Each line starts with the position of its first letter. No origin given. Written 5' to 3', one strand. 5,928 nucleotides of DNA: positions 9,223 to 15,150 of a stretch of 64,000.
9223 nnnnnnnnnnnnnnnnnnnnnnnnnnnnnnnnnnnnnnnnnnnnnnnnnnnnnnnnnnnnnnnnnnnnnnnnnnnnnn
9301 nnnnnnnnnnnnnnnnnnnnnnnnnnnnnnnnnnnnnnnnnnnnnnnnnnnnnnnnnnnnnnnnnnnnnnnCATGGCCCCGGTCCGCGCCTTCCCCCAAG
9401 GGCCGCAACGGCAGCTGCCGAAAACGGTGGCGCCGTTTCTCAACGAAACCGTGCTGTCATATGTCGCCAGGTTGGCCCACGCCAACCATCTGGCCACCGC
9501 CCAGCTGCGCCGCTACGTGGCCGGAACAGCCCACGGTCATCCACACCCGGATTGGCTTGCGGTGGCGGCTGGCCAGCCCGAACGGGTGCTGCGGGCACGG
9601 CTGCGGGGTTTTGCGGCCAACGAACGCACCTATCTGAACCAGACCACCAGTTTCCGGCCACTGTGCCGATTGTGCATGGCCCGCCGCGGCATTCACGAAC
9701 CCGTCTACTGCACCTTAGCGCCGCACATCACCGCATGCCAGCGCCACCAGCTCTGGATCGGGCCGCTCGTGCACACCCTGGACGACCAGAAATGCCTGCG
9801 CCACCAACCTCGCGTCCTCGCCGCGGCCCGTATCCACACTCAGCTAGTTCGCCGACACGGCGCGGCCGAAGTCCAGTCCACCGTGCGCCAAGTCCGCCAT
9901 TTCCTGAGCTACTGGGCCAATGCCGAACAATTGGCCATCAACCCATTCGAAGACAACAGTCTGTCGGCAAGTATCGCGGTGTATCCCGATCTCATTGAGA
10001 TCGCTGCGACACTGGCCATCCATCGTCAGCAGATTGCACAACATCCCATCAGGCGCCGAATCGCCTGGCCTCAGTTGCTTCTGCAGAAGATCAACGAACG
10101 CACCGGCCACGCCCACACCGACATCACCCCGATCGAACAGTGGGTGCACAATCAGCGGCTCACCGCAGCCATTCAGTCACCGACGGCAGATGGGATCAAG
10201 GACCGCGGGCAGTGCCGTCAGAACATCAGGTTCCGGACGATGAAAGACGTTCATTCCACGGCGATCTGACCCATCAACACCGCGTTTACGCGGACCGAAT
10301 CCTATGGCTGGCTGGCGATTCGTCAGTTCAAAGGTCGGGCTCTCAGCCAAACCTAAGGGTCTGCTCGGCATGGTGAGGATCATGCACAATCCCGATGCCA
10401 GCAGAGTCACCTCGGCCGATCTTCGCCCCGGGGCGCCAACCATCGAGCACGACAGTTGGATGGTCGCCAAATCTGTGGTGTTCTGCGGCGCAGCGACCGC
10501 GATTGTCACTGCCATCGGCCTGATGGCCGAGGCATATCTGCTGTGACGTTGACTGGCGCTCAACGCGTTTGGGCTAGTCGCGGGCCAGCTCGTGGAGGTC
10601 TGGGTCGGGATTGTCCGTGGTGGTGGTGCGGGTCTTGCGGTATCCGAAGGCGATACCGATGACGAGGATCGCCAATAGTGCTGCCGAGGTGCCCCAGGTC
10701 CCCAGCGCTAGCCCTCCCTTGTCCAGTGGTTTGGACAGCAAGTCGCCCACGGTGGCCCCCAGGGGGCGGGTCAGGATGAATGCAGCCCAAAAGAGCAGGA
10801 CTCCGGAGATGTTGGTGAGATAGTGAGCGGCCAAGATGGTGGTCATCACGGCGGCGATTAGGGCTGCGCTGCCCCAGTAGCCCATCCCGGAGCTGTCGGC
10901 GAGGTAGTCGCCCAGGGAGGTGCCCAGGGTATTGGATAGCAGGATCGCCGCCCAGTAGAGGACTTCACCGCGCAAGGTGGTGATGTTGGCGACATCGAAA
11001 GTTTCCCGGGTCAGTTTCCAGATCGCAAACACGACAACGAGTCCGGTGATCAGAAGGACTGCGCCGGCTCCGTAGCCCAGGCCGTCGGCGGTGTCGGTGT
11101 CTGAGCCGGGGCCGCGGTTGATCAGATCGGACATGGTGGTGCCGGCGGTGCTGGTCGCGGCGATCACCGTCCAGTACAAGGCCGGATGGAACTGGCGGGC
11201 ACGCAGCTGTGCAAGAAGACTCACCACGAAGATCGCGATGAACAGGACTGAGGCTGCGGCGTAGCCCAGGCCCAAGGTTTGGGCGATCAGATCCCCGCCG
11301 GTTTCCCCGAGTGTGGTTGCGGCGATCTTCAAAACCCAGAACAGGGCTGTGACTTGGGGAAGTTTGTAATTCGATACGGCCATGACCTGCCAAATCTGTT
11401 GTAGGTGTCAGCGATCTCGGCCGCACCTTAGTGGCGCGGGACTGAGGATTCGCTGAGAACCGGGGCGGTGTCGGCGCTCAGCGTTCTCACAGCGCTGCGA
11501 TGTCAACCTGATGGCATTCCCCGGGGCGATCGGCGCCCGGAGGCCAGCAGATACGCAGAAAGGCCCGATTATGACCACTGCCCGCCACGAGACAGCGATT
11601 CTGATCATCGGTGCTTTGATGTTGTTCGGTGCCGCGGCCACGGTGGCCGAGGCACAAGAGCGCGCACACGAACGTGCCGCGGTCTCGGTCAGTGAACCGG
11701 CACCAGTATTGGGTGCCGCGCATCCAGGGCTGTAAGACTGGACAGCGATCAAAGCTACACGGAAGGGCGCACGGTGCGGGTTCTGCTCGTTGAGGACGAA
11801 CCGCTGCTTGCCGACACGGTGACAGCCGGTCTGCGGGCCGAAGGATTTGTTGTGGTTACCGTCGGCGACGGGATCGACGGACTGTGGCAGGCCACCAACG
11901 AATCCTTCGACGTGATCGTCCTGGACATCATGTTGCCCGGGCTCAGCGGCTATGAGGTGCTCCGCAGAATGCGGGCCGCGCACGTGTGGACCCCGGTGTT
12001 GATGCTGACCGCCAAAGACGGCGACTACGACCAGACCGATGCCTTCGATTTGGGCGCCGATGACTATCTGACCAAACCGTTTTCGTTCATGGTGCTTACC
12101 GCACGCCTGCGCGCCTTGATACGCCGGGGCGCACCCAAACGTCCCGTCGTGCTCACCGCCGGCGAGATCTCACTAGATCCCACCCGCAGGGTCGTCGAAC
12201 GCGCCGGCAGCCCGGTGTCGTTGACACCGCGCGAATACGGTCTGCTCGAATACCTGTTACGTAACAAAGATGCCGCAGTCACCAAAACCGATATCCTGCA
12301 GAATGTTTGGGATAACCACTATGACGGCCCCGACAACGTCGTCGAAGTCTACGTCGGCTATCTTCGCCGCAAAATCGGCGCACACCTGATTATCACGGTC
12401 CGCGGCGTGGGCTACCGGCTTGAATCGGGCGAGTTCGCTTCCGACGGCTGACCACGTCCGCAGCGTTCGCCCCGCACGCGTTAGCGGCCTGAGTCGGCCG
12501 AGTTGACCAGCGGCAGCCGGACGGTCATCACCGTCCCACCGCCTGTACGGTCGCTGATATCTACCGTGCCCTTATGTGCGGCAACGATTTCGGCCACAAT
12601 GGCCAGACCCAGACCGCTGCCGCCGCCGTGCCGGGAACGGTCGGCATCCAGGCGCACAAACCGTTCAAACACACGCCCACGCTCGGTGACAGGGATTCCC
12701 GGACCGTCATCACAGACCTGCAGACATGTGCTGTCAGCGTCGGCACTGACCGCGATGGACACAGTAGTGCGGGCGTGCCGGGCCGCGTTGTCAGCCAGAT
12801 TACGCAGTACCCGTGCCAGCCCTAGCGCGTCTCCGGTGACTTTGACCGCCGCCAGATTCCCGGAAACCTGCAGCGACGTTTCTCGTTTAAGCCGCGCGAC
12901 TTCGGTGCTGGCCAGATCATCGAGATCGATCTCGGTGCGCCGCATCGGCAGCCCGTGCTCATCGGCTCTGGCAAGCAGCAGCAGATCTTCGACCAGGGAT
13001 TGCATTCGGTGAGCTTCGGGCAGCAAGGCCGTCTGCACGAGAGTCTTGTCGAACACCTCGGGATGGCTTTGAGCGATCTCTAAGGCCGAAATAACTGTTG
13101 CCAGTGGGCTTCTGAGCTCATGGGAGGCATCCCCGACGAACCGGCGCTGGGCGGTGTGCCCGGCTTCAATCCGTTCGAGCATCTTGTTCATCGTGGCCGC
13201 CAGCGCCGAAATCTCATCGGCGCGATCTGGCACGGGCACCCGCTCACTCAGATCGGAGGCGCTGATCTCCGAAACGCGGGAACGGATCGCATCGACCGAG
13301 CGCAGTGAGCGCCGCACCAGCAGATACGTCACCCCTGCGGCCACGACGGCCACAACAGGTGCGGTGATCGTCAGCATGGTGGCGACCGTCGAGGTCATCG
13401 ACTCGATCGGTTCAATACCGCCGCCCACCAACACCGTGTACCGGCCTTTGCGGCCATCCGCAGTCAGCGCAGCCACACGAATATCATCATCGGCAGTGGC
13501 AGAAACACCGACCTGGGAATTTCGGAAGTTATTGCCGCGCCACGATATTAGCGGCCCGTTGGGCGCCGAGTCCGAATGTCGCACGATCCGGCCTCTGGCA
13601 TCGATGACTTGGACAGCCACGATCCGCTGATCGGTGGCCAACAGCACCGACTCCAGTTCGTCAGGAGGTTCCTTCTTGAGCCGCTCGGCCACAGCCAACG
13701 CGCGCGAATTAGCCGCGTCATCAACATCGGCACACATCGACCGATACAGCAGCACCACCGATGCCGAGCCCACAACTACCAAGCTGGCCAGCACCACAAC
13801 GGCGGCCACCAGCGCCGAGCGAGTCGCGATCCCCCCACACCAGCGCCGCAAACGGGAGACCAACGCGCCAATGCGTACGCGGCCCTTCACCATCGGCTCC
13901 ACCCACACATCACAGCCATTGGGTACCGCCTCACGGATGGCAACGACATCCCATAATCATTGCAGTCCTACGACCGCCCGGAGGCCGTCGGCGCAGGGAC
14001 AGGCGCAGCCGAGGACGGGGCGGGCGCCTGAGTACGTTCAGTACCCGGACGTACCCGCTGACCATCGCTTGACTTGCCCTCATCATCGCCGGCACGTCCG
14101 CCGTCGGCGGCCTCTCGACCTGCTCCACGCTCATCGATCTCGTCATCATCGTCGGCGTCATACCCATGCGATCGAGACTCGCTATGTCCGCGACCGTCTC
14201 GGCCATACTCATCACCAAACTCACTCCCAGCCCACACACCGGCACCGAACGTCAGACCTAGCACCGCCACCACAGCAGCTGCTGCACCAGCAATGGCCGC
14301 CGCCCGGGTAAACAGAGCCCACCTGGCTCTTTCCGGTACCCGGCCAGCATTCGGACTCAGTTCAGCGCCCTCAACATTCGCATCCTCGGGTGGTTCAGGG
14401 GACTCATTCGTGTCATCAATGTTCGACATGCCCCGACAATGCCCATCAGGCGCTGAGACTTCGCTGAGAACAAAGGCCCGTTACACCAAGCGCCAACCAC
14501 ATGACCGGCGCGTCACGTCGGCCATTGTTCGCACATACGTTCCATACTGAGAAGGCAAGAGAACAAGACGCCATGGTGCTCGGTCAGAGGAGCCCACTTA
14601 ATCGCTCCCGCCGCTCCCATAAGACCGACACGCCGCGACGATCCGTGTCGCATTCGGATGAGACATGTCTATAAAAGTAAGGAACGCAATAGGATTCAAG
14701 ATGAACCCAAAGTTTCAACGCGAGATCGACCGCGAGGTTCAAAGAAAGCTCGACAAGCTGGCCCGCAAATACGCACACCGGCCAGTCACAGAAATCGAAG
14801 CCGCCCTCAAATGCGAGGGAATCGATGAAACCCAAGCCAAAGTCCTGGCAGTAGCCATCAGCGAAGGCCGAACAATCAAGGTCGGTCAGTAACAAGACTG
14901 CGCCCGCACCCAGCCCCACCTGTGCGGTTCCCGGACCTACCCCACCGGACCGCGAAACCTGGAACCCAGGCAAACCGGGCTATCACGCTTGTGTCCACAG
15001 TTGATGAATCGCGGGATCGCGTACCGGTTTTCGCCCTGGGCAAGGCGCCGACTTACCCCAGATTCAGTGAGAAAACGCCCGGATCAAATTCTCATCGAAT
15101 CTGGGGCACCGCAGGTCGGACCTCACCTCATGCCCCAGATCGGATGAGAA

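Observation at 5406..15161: Tn7-like transposon (TnsA-like/TnsB/TnsC/TniQ) carrying a two-component system as cargo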

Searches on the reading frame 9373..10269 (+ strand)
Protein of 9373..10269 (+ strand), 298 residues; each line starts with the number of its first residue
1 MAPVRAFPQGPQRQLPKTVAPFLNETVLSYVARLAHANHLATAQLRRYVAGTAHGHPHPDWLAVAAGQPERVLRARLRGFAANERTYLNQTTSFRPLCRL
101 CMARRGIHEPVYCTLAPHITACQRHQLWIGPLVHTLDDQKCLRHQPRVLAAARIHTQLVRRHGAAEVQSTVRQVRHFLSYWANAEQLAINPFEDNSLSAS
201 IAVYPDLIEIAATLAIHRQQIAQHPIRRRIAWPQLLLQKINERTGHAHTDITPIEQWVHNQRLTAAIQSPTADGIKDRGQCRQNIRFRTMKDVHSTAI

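Call 3: search_protein_families(library=pfam, proteins=[window:9373-10269:+], max_evalue=0.01)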
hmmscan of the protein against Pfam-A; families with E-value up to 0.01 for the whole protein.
window:9373-10269:+ (298 aa): 1 family
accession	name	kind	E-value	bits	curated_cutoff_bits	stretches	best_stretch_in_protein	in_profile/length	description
PF06527.16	TniQ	-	0.00044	21.3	27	1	18-127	3-140/142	TniQ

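Call 16: search_protein_families(library=ncbifam, proteins=[window:9373-10269:+], max_evalue=0.01)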
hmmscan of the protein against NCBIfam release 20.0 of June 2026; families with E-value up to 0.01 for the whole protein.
window:9373-10269:+ (298 aa): 0 families

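Call 31: find_homologous_proteins(query=window:9373-10269:+, max_evalue=0.001)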
Query window:9373-10269:+ (298 aa): 43 proteins with E <= 0.001 among 3147 candidates.
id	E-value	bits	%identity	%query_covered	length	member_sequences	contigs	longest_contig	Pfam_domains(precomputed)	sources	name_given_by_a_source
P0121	4.3e-197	671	100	100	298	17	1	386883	-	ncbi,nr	ncbi:Uncharacterised protein [Mycobacteroides abscessus subsp. abscessus]|nr:Uncharacterised protein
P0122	9.9e-150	516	78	100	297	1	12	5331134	-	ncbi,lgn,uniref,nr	ncbi:TniQ family protein [Mycobacteroides abscessus]|uniref:TniQ family protein n=1 Tax=Mycobacteroi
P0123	2.5e-139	482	77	92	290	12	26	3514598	-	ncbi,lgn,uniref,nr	ncbi:Uncharacterised protein [Mycobacteroides abscessus subsp. massiliense]|uniref:TniQ family prote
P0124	1.0e-136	473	80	89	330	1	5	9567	-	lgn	-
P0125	1.0e-126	440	74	90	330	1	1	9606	-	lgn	-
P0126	3.1e-110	386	79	75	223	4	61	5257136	-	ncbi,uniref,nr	ncbi:hypothetical protein DDK07_20000 [Mycobacteroides abscessus]|uniref:TniQ family protein n=1 Tax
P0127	2.1e-104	367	85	64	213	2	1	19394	-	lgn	-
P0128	2.8e-93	330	56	89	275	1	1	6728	PF06527.17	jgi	-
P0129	3.7e-92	327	55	91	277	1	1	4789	-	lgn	-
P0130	1.6e-89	318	55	92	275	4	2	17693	-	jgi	jgi:hypothetical protein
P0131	4.9e-89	316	53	95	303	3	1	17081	PF06527.17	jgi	jgi:hypothetical protein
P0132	2.2e-86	308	53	92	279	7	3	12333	PF06527.17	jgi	jgi:hypothetical protein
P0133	1.4e-85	305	55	87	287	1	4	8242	-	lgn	-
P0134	1.8e-84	301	54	90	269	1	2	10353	-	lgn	-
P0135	3.1e-82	294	53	89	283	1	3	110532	-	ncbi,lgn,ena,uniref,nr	ncbi:hypothetical protein B8W69_26445 [Mycobacterium vulneris]|uniref:TniQ protein n=1 Tax=Mycolicib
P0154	1.6e-50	190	41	89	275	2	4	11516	PF06527.17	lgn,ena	-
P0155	5.3e-50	188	45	72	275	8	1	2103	PF06527.17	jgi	jgi:TniQ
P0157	5.5e-40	156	57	43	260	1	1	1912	PF06527.17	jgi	jgi:TniQ protein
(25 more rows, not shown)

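Call 35: search_solved_structures(query=A2, max_evalue=10, show_alignments=2)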
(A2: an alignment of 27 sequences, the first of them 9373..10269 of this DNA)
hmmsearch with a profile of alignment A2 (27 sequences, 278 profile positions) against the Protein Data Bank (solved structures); distinct sequences matched with E-value up to 10: 0.

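Call 75: predict_structure(alignment_id=A2)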
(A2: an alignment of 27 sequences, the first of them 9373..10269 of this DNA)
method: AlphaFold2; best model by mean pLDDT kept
length: 298 residues; sequences in the alignment: 27
mean_pLDDT: 86.9   pTM: 0.79
mean pLDDT of the five models: 86.9, 85.6, 85.5, 85.5, 85.1
residues with pLDDT >= 90: 212; 70-90: 38; 50-70: 30; < 50: 18
segments of 3 or more residues with pLDDT < 50: 1-6, 292-294, 296-298
pLDDT, mean of each block of 10 residues (from residue 1): 50 94 95 96 93 89 97 95 73 88 95 94 97 94 98 98 96 95 85 87 97 95 74 96 95 96 87 53 50 46
secondary structure, 60 per line:
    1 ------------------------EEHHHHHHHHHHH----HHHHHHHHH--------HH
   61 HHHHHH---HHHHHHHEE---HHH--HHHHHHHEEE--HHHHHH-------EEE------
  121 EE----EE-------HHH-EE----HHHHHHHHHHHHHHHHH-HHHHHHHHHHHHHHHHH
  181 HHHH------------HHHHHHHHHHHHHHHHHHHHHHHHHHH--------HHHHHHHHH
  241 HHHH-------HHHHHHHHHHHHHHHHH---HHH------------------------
elements in order: H27-37 H42-50 H59-66 H70-76 H87-93 E94-96 H99-104 E112-114 H146-162 H164-184 H197-223 H232-244 H252-268

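Call 77: fold_search(model_id=the predicted structure, library=pdb)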
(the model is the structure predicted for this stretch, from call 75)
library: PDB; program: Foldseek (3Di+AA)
matches with E <= 10: 43; with E <= 0.001: 0
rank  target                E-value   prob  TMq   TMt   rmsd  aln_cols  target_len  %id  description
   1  8i8b_F                2.4e+00  0.13  0.17  0.21  12.8       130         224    8  Outer shell and inner layer structures of Autographa californica multiple nucleopolyhedrovirus (AcMNPV) (released 2023-12-13)
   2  8i8c_K                3.3e+00  0.08  0.16  0.20  11.9       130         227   13  Plug structure of the Autographa californica multiple nucleopolyhedrovirus (AcMNPV) (released 2023-12-13)
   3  4knw_A                3.5e+00  0.12  0.17  0.20   6.4       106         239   10  The crystal structure of human HDHD4 IN COMPLEX WITH MAGNESIUM AND THE PHOSPHATE MIMETIC VANADATE (released 2013-06-26)
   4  9h2h_I                3.5e+00  0.11  0.18  0.23  14.8       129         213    8  AcMNPV apical cap - composite map of the C2 plug (released 2025-06-04)
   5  2c0k_A                3.5e+00  0.06  0.14  0.24  15.4       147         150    7  The structure of hemoglobin from the botfly Gasterophilus intestinalis (released 2005-11-09)
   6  3s1i_A                3.5e+00  0.03  0.12  0.19  15.5       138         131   12  Crystal structure of oxygen-bound hell's gate globin I (released 2011-09-21)
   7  7bhb_A                3.7e+00  0.04  0.13  0.16  16.4       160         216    9  Escherichia coli YtfE E159L (released 2021-04-21)
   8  9lgo_I                4.1e+00  0.04  0.12  0.18  17.4       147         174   10  Cryo-EM structure of the SPATA5-SPATA5L1-CINP-C1orf109 complex (released 2025-04-23)
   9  2c0k_B                4.5e+00  0.06  0.15  0.25  15.6       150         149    9  The structure of hemoglobin from the botfly Gasterophilus intestinalis (released 2005-11-09)
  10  7rkc_B                4.8e+00  0.10  0.18  0.24  10.5       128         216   16  Computationally designed tunable C2 symmetric tandem repeat homodimer, D_3_633 (released 2022-05-18)
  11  6yj4_V                5.1e+00  0.05  0.10  0.21  17.1       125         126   14  Structure of Yarrowia lipolytica complex I at 2.7 A (released 2020-08-12)
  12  5cru_B                5.3e+00  0.05  0.15  0.14  11.7       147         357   16  Crystal structure of the Bro domain of HD-PTP (released 2016-02-24)
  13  5cru_A                5.6e+00  0.05  0.17  0.15  11.4       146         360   14  Crystal structure of the Bro domain of HD-PTP (released 2016-02-24)
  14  3dht_A                5.6e+00  0.04  0.13  0.23  15.4       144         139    8  The Crystal Structure Determination of Rat (rattus norvegicus) Hemoglobin (released 2009-06-30)
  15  6yli_A                5.6e+00  0.04  0.11  0.18  13.5       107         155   20  Crystal structure of human bcl-xL bound to trichoplax adhaerens trBak BH3 (released 2021-03-17)
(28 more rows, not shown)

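Call 79: search_protein_families(library=pfam, alignment_id=A2, max_evalue=0.01)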
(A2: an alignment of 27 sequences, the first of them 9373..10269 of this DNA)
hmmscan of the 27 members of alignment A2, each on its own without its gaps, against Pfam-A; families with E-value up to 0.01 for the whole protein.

A. member 1, window:9373-10269:+ (298 aa): 1 family
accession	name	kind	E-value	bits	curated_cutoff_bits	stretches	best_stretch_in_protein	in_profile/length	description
PF06527.16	TniQ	-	0.00044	21.3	27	1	18-127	3-140/142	TniQ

B. families by the number of members that match (of 27 scanned): 2 families
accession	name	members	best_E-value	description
PF06527.16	TniQ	21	9.7e-07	TniQ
PF21775.3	PutA_1st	1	0.0015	PutA, RHH domain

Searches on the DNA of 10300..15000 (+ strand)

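Call 94: search_dna_similar(query=window:10300-15000:+, collection=plasmids, mode=distant, max_rows=12)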
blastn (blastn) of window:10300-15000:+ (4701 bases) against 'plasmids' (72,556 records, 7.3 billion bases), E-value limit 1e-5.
Records with a match: 83; places in all: 98; records where one place covers at least 80% of the query: 0.
Best place of each record, by identity: 80-90% 8; 60-80% 75.
By first word of the organism name: Pantoea 25; Rhodococcus 9; Streptomyces 6; Burkholderia 5; Cupriavidus 4; Mycobacterium 3; Arthrobacter 3; Hymenobacter 3; Shinella 3; Mycolicibacterium 2; and 15 more.
By predicted mobility (MOB-suite, as given by PLSDB): non-mobilizable 52; mobilizable 20; conjugative 11.
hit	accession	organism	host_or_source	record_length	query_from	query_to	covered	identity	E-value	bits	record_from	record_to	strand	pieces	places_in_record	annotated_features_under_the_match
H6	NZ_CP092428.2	Mycolicibacterium rufum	-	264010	438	2895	40%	67.0%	2e-61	556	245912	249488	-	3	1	zinc permease | HAMP domain-containing sensor histidine kinase | response regulator transcription factor | membrane protein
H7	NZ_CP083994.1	Mycobacterium avium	-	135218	1475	3027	30%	67.6%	3e-72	431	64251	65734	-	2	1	HAMP domain-containing sensor histidine kinase | response regulator transcription factor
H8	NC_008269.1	Rhodococcus jostii RHA1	-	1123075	1476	3042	23%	68.9%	2e-56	397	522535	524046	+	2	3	record has no annotation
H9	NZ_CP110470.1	Rhodococcus opacus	cell culture,Soil contaminated by oil ...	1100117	1606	3006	22%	68.5%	5e-44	372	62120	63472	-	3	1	record has no annotation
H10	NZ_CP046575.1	Rhodococcus sp. WAY2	cell culture,bacterial consortium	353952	1606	3015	19%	69.3%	2e-48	353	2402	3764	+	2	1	HAMP domain-containing sensor histidine kinase | response regulator transcription factor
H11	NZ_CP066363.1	Pseudarthrobacter defluvii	cell culture,sediment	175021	1476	2919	17%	68.0%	2e-29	276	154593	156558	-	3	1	ATP-binding protein | response regulator transcription factor | hypothetical protein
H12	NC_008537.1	Arthrobacter sp. FB24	-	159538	1476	2919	15%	67.4%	2e-30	217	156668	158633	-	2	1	ATP-binding protein | response regulator transcription factor | hypothetical protein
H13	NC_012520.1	Rhodococcus opacus B4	-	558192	382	1066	15%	70.3%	6e-87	332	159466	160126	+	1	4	membrane protein | DedA family protein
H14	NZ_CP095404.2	Rhodococcus opacus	Whole organism,nitrophenolics and ...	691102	382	1066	15%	70.3%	6e-87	332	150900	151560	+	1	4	membrane protein | DedA family protein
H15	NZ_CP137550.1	Streptomyces sp. N50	Selaginella tamariscina,cell ...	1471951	366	1066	15%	65.1%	5e-38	168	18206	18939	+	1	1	record has no annotation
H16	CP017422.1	Arthrobacter sp. ZXY-2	whole organism,soil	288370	1568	2943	14%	67.9%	1e-32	222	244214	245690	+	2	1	hypothetical protein | transcriptional regulator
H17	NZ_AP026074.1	Streptomyces nigrescens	-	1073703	363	1042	14%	65.2%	2e-35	159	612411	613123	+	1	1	none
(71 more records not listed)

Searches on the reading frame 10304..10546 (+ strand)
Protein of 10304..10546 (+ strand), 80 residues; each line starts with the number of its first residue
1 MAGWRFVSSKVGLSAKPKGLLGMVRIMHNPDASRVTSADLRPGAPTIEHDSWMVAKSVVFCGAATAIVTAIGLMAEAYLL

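Call 107: search_protein_families(library=pfam, proteins=[window:10304-10546:+], max_evalue=0.01)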
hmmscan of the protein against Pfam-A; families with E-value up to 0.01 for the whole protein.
window:10304-10546:+ (80 aa): 0 families

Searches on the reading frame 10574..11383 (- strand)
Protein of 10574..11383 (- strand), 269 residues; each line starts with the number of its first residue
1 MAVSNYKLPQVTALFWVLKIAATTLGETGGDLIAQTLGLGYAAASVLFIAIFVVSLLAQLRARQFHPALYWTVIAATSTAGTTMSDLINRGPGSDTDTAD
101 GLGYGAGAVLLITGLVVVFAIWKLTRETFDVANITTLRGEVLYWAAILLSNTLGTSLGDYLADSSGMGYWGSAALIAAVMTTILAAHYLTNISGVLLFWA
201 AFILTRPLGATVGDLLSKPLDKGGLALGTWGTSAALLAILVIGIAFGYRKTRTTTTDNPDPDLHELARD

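Call 3: search_protein_families(library=pfam, proteins=[window:10574-11383:-], max_evalue=0.01)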
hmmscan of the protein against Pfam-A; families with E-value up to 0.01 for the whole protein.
window:10574-11383:- (269 aa): 1 family
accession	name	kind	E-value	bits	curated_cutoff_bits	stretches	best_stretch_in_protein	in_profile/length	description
PF03988.17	DUF347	-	8.4e-57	189.7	28.2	4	14-64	1-51/52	Repeat of Unknown Function (DUF347)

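Call 16: search_protein_families(library=ncbifam, proteins=[window:10574-11383:-], max_evalue=0.01)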
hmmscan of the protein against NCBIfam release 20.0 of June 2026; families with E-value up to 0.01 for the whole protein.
window:10574-11383:- (269 aa): 0 families

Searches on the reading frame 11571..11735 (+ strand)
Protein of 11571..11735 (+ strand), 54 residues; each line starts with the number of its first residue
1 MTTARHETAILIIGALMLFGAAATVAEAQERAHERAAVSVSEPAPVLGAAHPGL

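Call 107: search_protein_families(library=pfam, proteins=[window:11571-11735:+], max_evalue=0.01)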
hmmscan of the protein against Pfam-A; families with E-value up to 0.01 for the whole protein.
window:11571-11735:+ (54 aa): 0 families
